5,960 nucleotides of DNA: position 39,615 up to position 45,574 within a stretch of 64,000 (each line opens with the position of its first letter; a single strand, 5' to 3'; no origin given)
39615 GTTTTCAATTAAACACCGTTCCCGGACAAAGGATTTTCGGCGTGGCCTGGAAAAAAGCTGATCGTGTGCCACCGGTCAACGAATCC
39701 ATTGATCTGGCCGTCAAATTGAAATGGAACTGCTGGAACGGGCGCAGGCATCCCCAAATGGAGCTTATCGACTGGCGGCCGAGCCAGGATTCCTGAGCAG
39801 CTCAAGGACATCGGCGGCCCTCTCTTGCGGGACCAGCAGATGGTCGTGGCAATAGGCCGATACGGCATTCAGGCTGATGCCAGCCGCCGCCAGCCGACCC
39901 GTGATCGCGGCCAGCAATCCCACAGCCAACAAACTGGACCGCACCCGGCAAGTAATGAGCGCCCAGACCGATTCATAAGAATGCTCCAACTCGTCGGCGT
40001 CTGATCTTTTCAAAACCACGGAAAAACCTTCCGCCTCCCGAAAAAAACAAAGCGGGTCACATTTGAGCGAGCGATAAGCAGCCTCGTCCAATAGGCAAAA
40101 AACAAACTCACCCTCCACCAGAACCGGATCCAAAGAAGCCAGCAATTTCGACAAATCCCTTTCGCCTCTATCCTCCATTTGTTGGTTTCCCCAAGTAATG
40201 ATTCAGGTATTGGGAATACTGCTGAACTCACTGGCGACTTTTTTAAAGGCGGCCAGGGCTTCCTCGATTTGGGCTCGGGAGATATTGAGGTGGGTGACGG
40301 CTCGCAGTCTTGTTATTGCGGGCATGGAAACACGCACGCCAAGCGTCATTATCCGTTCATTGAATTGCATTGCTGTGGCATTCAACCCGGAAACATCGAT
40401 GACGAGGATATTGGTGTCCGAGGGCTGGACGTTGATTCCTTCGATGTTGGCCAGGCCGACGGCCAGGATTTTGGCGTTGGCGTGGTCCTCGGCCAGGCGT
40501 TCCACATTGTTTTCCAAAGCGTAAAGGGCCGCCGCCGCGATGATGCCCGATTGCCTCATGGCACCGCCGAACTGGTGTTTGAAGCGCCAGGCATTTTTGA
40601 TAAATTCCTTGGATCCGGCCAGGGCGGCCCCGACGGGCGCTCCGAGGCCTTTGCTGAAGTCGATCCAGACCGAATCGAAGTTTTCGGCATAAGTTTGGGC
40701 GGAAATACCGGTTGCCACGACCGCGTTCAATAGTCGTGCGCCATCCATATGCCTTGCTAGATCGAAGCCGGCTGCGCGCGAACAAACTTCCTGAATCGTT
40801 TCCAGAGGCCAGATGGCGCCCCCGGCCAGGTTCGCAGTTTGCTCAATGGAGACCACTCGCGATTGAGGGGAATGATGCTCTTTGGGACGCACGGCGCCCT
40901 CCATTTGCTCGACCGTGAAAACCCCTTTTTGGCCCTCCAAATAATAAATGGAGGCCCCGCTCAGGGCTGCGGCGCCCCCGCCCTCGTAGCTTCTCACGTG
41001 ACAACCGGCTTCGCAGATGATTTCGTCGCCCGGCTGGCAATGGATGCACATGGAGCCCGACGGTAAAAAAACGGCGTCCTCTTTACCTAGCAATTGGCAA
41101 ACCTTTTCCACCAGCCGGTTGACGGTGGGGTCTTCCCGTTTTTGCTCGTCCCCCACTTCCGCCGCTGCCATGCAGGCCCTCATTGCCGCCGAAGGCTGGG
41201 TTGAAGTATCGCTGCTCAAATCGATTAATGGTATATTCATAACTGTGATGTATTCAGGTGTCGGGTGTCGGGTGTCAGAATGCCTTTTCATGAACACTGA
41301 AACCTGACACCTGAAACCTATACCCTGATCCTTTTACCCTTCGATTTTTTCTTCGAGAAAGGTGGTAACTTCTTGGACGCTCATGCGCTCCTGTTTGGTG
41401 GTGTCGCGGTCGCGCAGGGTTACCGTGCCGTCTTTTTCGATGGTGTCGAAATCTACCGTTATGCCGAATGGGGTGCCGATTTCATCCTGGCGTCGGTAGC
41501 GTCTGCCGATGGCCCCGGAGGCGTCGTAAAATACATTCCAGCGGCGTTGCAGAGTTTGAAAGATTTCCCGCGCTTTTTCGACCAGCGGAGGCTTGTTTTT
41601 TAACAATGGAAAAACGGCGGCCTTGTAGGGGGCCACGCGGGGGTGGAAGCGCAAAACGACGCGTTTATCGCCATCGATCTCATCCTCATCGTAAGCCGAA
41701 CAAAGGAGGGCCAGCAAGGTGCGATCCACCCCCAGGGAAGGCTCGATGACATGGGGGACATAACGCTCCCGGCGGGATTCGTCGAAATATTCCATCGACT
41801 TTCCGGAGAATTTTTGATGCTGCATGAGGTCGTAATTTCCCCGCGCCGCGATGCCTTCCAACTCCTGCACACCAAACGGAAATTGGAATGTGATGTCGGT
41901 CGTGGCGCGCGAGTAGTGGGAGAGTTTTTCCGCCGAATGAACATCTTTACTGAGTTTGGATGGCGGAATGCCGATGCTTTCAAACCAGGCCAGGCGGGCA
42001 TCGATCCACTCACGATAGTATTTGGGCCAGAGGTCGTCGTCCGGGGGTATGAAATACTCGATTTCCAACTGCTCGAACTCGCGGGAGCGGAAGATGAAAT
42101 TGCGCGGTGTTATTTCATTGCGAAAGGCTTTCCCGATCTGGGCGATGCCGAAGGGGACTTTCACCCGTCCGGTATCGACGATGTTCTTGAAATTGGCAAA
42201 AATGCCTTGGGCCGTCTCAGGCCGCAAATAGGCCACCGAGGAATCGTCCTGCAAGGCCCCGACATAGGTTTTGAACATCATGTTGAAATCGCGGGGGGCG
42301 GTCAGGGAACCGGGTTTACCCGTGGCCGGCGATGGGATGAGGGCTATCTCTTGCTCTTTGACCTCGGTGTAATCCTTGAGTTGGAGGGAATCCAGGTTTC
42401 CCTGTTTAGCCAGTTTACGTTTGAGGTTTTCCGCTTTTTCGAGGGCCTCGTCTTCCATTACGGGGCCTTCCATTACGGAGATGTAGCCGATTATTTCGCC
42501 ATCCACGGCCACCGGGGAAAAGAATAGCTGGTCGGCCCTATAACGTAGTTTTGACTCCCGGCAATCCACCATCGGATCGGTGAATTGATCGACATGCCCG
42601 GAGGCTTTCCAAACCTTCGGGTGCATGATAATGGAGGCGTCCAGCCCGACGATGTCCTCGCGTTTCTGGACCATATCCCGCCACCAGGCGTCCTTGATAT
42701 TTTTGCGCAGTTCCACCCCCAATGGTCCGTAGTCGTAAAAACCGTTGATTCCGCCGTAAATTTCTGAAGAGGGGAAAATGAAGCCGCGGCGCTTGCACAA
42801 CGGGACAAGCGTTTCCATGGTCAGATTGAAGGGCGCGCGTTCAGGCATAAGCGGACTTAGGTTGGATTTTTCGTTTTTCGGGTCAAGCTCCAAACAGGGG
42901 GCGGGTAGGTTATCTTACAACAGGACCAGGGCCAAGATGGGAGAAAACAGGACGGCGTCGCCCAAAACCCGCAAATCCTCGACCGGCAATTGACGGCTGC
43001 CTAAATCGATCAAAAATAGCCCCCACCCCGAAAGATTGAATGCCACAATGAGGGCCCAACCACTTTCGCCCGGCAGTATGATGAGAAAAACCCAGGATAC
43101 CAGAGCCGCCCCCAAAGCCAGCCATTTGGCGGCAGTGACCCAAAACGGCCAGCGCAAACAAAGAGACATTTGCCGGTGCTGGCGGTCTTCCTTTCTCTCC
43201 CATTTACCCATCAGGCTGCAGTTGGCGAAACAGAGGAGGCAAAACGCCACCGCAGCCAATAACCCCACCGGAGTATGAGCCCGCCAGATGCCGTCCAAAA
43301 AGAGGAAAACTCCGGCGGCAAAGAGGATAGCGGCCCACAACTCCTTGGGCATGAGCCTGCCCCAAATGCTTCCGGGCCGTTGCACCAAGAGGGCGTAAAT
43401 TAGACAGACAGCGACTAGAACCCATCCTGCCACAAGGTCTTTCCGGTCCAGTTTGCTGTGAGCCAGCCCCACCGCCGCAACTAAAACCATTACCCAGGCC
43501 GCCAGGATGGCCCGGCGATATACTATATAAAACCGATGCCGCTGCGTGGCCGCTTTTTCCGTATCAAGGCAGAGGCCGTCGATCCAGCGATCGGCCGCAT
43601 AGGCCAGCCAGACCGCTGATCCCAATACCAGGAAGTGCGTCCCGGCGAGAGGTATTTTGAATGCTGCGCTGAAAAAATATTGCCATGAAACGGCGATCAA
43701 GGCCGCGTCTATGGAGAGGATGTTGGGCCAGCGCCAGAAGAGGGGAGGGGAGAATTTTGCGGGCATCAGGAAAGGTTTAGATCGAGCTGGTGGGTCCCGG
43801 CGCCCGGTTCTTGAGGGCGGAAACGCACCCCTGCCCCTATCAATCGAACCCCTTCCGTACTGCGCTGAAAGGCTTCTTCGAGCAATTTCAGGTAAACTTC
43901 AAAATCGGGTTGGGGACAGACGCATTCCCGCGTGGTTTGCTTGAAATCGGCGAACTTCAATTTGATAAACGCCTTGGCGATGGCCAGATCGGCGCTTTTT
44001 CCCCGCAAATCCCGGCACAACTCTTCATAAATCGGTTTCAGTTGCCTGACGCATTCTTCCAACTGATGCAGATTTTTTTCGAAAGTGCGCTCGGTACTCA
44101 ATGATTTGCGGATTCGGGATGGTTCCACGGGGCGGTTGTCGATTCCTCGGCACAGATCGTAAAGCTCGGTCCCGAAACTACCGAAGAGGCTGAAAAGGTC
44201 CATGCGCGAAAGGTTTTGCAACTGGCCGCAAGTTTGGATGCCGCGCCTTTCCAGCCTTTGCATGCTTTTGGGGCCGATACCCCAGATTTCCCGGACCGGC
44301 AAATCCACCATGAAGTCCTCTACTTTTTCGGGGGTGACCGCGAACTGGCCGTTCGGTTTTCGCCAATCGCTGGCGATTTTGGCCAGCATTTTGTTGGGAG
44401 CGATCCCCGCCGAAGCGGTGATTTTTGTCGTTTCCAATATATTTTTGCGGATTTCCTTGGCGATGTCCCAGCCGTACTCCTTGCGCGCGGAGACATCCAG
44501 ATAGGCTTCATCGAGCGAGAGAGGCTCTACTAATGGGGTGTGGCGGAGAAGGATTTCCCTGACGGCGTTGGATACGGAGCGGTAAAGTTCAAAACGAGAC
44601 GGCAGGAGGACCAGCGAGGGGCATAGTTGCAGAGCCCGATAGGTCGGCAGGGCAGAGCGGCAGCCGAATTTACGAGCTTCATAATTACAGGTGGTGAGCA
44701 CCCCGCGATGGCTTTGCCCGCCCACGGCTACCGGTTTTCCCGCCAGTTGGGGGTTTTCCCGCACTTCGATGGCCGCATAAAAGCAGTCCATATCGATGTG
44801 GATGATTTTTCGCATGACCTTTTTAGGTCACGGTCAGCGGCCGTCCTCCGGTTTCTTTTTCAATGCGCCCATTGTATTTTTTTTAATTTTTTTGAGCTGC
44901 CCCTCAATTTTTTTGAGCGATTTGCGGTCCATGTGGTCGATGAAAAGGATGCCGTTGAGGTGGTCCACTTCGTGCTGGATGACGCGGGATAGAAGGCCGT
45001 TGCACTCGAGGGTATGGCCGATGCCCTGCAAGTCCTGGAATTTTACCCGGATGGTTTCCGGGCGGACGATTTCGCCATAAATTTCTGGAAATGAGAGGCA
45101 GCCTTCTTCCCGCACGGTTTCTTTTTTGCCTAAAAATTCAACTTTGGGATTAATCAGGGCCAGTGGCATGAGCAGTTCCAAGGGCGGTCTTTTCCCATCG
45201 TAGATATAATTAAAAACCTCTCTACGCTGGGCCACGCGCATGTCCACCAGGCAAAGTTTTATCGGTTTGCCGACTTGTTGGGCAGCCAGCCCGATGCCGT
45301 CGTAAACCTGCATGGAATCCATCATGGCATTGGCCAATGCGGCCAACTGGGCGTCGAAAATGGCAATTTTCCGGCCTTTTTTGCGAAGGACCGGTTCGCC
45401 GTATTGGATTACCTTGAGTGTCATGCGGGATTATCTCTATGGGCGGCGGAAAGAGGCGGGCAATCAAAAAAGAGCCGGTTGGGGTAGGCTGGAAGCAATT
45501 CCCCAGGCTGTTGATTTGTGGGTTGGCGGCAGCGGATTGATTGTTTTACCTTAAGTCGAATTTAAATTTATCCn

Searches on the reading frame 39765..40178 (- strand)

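Call 75: search_protein_families(library=pfam, proteins=[window:39765-40178:-], max_evalue=0.001)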
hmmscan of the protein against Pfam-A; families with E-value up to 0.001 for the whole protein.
window:39765-40178:- (137 aa): 2 families
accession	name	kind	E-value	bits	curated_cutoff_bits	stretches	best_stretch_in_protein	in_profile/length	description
PF10000.15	ACT_3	-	2.9e-20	72.4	25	1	5-71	2-68/70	ACT domain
PF13840.12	ACT_7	-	3.9e-11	43.1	27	1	72-130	6-65/65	ACT domain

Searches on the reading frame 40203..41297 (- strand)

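Call 75: search_protein_families(library=pfam, proteins=[window:40203-41297:-], max_evalue=0.001)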
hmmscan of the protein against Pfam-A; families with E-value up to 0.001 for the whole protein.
window:40203-41297:- (364 aa): 2 families
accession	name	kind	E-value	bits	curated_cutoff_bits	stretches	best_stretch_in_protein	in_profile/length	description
PF01212.27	Beta_elim_lyase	-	8.4e-85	285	27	1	26-302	1-285/288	Beta-eliminating lyase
PF00155.27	Aminotran_1_2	-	8.9e-06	25.6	19.7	1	56-350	40-360/361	Aminotransferase class I and II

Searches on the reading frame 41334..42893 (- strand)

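Call 75: search_protein_families(library=pfam, proteins=[window:41334-42893:-], max_evalue=0.001)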
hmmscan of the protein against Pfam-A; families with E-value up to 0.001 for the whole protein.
window:41334-42893:- (519 aa): 2 families
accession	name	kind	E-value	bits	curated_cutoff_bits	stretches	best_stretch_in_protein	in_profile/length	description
PF03129.25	HGTP_anticodon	-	4e-20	72.2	21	1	424-515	1-93/94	Anticodon binding domain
PF00587.30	tRNA-synt_2b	-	1.6e-13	51.6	29.3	1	218-397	8-176/179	tRNA synthetase class II core domain (G, H, P, S and T)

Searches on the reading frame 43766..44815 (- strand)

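Call 75: search_protein_families(library=pfam, proteins=[window:43766-44815:-], max_evalue=0.001)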
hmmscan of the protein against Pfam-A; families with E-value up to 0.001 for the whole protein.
window:43766-44815:- (349 aa): 5 families
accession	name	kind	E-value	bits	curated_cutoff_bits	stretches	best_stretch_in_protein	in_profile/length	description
PF00817.25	IMS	-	7.9e-51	172.3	23.2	1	7-150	1-148/148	impB/mucB/samB family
PF11799.13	IMS_C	-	1.2e-12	48.6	20.7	1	236-333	1-99/109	impB/mucB/samB family C-terminal domain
PF21999.2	IMS_HHH_1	-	1.2e-10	42.1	27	1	179-226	5-53/53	DNA polymerase-iota, thumb domain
PF11798.14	IMS_HHH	-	2.1e-07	31.2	24.4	1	162-193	1-32/32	IMS family HHH motif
PF21704.3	POLH-Rev1_HhH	-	4.7e-05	23.9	27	1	172-225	1-56/56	DNApol eta/Rev1, HhH motif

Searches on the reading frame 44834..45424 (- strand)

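Call 75: search_protein_families(library=pfam, proteins=[window:44834-45424:-], max_evalue=0.001)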
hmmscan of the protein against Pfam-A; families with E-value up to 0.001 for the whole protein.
window:44834-45424:- (196 aa): 1 family
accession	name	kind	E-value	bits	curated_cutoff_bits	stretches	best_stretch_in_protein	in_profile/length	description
PF01327.26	Pep_deformylase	-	4.2e-46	156.8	22.8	1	3-168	2-153/156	Polypeptide deformylase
